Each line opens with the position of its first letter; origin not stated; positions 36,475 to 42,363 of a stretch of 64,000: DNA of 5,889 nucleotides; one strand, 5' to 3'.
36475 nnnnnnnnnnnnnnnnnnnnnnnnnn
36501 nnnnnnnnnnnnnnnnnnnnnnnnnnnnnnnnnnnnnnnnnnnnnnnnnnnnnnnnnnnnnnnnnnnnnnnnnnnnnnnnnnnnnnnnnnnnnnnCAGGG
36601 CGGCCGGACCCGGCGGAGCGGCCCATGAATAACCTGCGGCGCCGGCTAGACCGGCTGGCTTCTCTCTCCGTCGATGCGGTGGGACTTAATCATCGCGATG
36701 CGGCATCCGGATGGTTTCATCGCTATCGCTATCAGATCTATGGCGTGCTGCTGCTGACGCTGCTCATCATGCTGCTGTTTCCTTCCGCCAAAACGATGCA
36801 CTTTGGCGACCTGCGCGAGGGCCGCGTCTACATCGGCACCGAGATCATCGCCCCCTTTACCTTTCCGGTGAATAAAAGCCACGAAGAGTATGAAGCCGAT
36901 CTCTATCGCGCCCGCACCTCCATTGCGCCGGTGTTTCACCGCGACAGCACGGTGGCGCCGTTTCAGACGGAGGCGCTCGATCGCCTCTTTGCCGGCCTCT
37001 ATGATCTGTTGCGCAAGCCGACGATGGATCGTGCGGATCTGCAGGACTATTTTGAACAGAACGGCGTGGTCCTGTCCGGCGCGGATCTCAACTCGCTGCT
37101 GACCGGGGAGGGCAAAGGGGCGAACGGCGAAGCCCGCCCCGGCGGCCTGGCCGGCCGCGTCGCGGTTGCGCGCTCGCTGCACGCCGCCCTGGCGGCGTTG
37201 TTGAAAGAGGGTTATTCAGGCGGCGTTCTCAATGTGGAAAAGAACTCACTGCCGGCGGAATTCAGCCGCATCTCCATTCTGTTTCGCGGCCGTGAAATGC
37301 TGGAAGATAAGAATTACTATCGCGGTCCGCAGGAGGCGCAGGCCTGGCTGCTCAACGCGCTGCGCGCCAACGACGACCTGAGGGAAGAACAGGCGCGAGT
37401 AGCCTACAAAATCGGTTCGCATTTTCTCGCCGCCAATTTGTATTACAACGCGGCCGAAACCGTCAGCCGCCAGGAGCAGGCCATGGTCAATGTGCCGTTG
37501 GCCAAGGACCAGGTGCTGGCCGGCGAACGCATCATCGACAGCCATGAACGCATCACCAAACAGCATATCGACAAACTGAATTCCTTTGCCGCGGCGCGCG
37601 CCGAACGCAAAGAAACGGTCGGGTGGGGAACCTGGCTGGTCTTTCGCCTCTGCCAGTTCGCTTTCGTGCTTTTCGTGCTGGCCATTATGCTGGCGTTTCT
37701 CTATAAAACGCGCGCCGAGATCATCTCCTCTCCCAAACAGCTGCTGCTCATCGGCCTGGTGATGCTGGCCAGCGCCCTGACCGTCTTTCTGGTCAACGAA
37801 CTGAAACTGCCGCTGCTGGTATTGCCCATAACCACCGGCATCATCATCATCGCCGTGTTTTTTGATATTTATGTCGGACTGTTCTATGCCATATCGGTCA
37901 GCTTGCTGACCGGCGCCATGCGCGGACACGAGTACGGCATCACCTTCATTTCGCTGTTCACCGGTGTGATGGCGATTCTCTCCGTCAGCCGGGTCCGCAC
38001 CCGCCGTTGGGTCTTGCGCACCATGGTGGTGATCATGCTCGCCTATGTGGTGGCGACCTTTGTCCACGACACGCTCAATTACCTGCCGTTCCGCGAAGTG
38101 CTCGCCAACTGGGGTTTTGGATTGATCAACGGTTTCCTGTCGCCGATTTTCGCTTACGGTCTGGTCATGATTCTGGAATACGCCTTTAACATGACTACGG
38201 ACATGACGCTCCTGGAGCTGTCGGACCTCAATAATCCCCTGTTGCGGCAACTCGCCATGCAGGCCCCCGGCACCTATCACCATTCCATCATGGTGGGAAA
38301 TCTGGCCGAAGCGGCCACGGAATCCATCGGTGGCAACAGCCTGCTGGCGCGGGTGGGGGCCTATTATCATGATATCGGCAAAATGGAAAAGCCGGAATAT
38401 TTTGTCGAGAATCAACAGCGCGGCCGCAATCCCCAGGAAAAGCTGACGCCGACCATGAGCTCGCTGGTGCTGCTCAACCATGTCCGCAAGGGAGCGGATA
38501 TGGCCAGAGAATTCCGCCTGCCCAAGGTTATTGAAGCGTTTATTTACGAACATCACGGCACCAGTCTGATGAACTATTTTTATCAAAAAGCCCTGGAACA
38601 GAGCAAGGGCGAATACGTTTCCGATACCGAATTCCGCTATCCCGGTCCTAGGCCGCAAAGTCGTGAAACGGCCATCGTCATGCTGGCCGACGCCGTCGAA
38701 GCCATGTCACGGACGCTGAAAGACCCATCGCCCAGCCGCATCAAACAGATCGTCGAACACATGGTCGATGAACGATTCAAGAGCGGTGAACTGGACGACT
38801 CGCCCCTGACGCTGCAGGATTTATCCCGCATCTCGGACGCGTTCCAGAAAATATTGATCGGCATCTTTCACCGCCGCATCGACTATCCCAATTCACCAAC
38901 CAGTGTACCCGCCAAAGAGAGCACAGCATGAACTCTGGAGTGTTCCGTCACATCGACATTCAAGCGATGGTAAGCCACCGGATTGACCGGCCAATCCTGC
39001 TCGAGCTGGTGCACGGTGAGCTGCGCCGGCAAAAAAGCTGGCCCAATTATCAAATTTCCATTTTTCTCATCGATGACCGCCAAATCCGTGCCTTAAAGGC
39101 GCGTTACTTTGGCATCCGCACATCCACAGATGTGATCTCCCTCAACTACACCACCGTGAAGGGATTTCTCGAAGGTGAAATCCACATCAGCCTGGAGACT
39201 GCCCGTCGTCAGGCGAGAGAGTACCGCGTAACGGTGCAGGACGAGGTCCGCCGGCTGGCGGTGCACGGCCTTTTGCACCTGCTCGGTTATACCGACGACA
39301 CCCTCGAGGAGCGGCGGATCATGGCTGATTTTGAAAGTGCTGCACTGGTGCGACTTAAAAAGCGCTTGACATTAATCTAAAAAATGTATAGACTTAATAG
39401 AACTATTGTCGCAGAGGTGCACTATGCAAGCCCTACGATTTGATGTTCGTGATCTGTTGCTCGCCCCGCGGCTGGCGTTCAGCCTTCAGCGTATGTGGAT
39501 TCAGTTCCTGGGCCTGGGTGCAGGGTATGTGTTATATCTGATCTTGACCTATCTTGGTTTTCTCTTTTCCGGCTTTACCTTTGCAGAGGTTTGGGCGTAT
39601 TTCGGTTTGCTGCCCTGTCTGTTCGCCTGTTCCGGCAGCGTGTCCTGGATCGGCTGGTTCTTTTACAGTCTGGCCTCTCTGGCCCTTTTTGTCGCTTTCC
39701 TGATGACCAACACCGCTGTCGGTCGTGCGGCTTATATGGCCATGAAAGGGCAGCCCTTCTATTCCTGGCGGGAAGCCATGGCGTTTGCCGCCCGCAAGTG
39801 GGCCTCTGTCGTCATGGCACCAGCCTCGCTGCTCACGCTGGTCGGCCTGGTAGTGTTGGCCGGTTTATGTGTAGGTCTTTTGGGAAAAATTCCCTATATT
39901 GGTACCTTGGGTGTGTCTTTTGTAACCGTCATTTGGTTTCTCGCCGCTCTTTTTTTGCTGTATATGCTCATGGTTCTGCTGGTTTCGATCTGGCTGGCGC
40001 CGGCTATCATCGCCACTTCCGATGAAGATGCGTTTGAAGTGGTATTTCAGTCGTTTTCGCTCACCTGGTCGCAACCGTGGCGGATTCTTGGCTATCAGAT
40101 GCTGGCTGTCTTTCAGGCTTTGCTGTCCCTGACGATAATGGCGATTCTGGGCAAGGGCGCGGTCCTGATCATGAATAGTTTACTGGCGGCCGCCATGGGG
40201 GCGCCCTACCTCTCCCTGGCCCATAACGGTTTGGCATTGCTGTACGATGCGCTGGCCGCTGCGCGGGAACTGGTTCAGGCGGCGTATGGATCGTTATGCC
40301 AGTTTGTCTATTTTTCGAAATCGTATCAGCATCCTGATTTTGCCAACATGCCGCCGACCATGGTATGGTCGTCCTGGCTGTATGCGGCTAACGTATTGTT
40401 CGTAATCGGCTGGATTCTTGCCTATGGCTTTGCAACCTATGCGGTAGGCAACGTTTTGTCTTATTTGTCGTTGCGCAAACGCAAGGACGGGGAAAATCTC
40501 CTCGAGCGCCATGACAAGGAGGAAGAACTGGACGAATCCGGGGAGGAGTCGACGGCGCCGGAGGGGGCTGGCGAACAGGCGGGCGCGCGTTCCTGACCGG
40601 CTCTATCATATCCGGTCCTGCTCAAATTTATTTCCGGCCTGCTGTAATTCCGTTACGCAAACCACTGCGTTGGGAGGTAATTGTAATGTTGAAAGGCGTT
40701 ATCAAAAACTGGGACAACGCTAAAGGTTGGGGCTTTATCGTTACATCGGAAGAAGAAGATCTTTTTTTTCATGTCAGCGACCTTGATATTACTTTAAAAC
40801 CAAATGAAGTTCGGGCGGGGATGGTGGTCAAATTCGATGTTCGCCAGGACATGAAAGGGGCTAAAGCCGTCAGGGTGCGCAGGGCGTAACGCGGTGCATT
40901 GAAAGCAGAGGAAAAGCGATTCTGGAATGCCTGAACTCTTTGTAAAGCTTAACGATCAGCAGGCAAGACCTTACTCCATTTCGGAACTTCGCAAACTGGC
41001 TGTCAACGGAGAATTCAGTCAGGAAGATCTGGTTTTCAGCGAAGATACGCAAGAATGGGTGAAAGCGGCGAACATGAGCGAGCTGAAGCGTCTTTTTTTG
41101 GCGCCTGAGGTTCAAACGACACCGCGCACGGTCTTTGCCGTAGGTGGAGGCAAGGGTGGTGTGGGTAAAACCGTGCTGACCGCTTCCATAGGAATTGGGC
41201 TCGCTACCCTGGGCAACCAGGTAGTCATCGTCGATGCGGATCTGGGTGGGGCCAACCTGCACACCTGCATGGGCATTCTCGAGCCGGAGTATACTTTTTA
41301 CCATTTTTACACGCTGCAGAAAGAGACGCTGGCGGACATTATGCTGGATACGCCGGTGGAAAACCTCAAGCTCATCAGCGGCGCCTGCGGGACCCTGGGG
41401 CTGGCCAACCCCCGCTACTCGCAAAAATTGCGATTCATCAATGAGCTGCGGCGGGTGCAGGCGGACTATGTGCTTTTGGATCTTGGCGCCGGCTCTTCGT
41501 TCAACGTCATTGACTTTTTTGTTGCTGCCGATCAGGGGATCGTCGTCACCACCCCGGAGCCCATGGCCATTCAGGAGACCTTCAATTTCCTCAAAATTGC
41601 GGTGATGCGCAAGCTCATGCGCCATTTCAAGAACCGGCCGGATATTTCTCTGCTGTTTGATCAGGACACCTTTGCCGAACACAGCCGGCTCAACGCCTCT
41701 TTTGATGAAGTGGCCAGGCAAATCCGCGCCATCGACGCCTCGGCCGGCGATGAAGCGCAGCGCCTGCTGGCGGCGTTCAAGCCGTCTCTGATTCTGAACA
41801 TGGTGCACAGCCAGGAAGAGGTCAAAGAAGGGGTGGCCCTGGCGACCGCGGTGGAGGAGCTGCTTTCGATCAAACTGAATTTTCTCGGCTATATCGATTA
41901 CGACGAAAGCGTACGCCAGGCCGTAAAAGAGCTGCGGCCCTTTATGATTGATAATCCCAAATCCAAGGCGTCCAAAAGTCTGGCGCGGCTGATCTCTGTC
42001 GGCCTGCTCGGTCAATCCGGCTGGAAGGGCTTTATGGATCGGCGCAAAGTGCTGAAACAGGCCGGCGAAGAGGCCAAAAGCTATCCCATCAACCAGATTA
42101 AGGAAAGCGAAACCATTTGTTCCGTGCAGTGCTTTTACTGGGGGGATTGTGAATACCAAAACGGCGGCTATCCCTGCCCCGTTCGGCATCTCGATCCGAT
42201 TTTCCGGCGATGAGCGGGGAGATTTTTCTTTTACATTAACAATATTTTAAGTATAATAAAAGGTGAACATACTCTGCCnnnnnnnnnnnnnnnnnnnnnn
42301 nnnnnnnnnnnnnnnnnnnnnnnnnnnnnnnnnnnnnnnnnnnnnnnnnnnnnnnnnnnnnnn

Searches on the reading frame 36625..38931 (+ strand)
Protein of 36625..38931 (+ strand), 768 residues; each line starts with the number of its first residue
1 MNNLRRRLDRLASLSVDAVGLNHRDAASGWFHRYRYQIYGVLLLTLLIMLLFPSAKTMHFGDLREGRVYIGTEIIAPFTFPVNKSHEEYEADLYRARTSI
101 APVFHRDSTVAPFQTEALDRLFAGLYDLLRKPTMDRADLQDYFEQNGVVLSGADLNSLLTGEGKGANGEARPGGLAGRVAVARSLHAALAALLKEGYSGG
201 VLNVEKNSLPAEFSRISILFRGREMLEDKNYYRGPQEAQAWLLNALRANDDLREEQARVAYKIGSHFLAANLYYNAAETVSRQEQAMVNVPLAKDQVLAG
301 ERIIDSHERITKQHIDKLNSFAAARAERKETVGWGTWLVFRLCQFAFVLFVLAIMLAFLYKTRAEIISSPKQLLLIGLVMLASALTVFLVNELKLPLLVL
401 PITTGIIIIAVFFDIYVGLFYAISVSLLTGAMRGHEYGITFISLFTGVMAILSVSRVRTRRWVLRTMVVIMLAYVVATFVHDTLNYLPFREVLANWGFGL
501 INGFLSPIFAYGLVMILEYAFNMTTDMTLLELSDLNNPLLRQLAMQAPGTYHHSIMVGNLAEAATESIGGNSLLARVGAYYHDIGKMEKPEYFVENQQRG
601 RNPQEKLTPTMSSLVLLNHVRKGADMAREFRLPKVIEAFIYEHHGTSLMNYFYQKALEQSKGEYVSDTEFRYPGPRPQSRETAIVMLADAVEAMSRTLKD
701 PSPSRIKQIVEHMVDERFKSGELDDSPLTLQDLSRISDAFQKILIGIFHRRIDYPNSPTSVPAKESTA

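Call 25: search_protein_families(library=pfam, proteins=[window:36625-38931:+], max_evalue=0.00001)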
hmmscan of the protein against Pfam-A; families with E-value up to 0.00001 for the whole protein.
window:36625-38931:+ (768 aa): 3 families
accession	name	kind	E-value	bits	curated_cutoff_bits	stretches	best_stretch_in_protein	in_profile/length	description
PF07698.17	7TM-7TMR_HD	-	1.1e-23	84.6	29.4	1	344-525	7-190/190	7TM receptor with intracellular HD hydrolase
PF07697.16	7TMR-HDED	-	7.5e-21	75.6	27.6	1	73-322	9-221/224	7TM-HD extracellular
PF01966.28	HD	-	2.9e-18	66.7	22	1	550-694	1-116/116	HD domain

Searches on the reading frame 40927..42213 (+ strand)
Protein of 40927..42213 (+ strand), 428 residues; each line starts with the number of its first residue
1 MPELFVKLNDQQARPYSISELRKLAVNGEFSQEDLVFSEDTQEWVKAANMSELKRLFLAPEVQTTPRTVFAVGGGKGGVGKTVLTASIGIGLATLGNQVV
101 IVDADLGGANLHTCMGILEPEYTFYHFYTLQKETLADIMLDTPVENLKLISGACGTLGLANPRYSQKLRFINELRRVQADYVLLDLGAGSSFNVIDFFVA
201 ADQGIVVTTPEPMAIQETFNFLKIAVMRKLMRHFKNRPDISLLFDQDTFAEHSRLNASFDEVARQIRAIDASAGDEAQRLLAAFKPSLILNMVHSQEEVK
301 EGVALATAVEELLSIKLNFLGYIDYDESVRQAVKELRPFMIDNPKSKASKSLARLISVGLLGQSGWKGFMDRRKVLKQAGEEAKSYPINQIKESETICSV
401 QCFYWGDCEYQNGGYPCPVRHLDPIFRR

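Call 26: search_protein_families(library=pfam, proteins=[window:40927-42213:+], max_evalue=0.00001)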
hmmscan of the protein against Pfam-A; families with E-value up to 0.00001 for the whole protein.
window:40927-42213:+ (428 aa): 4 families
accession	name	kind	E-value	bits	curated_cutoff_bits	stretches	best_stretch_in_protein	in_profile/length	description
PF10609.15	ParA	-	2e-15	57.4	27.1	1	68-218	4-153/246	NUBPL iron-transfer P-loop NTPase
PF01656.29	CbiA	-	1.7e-13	51.1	25.4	1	71-338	2-124/125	CobQ/CobB/MinD/ParA nucleotide binding domain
PF13614.12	AAA_31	-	2.1e-13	51.1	27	1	69-223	3-162/177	AAA domain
PF14237.11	GYF_2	-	2e-08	34.3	25.8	1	5-53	2-50/50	GYF domain 2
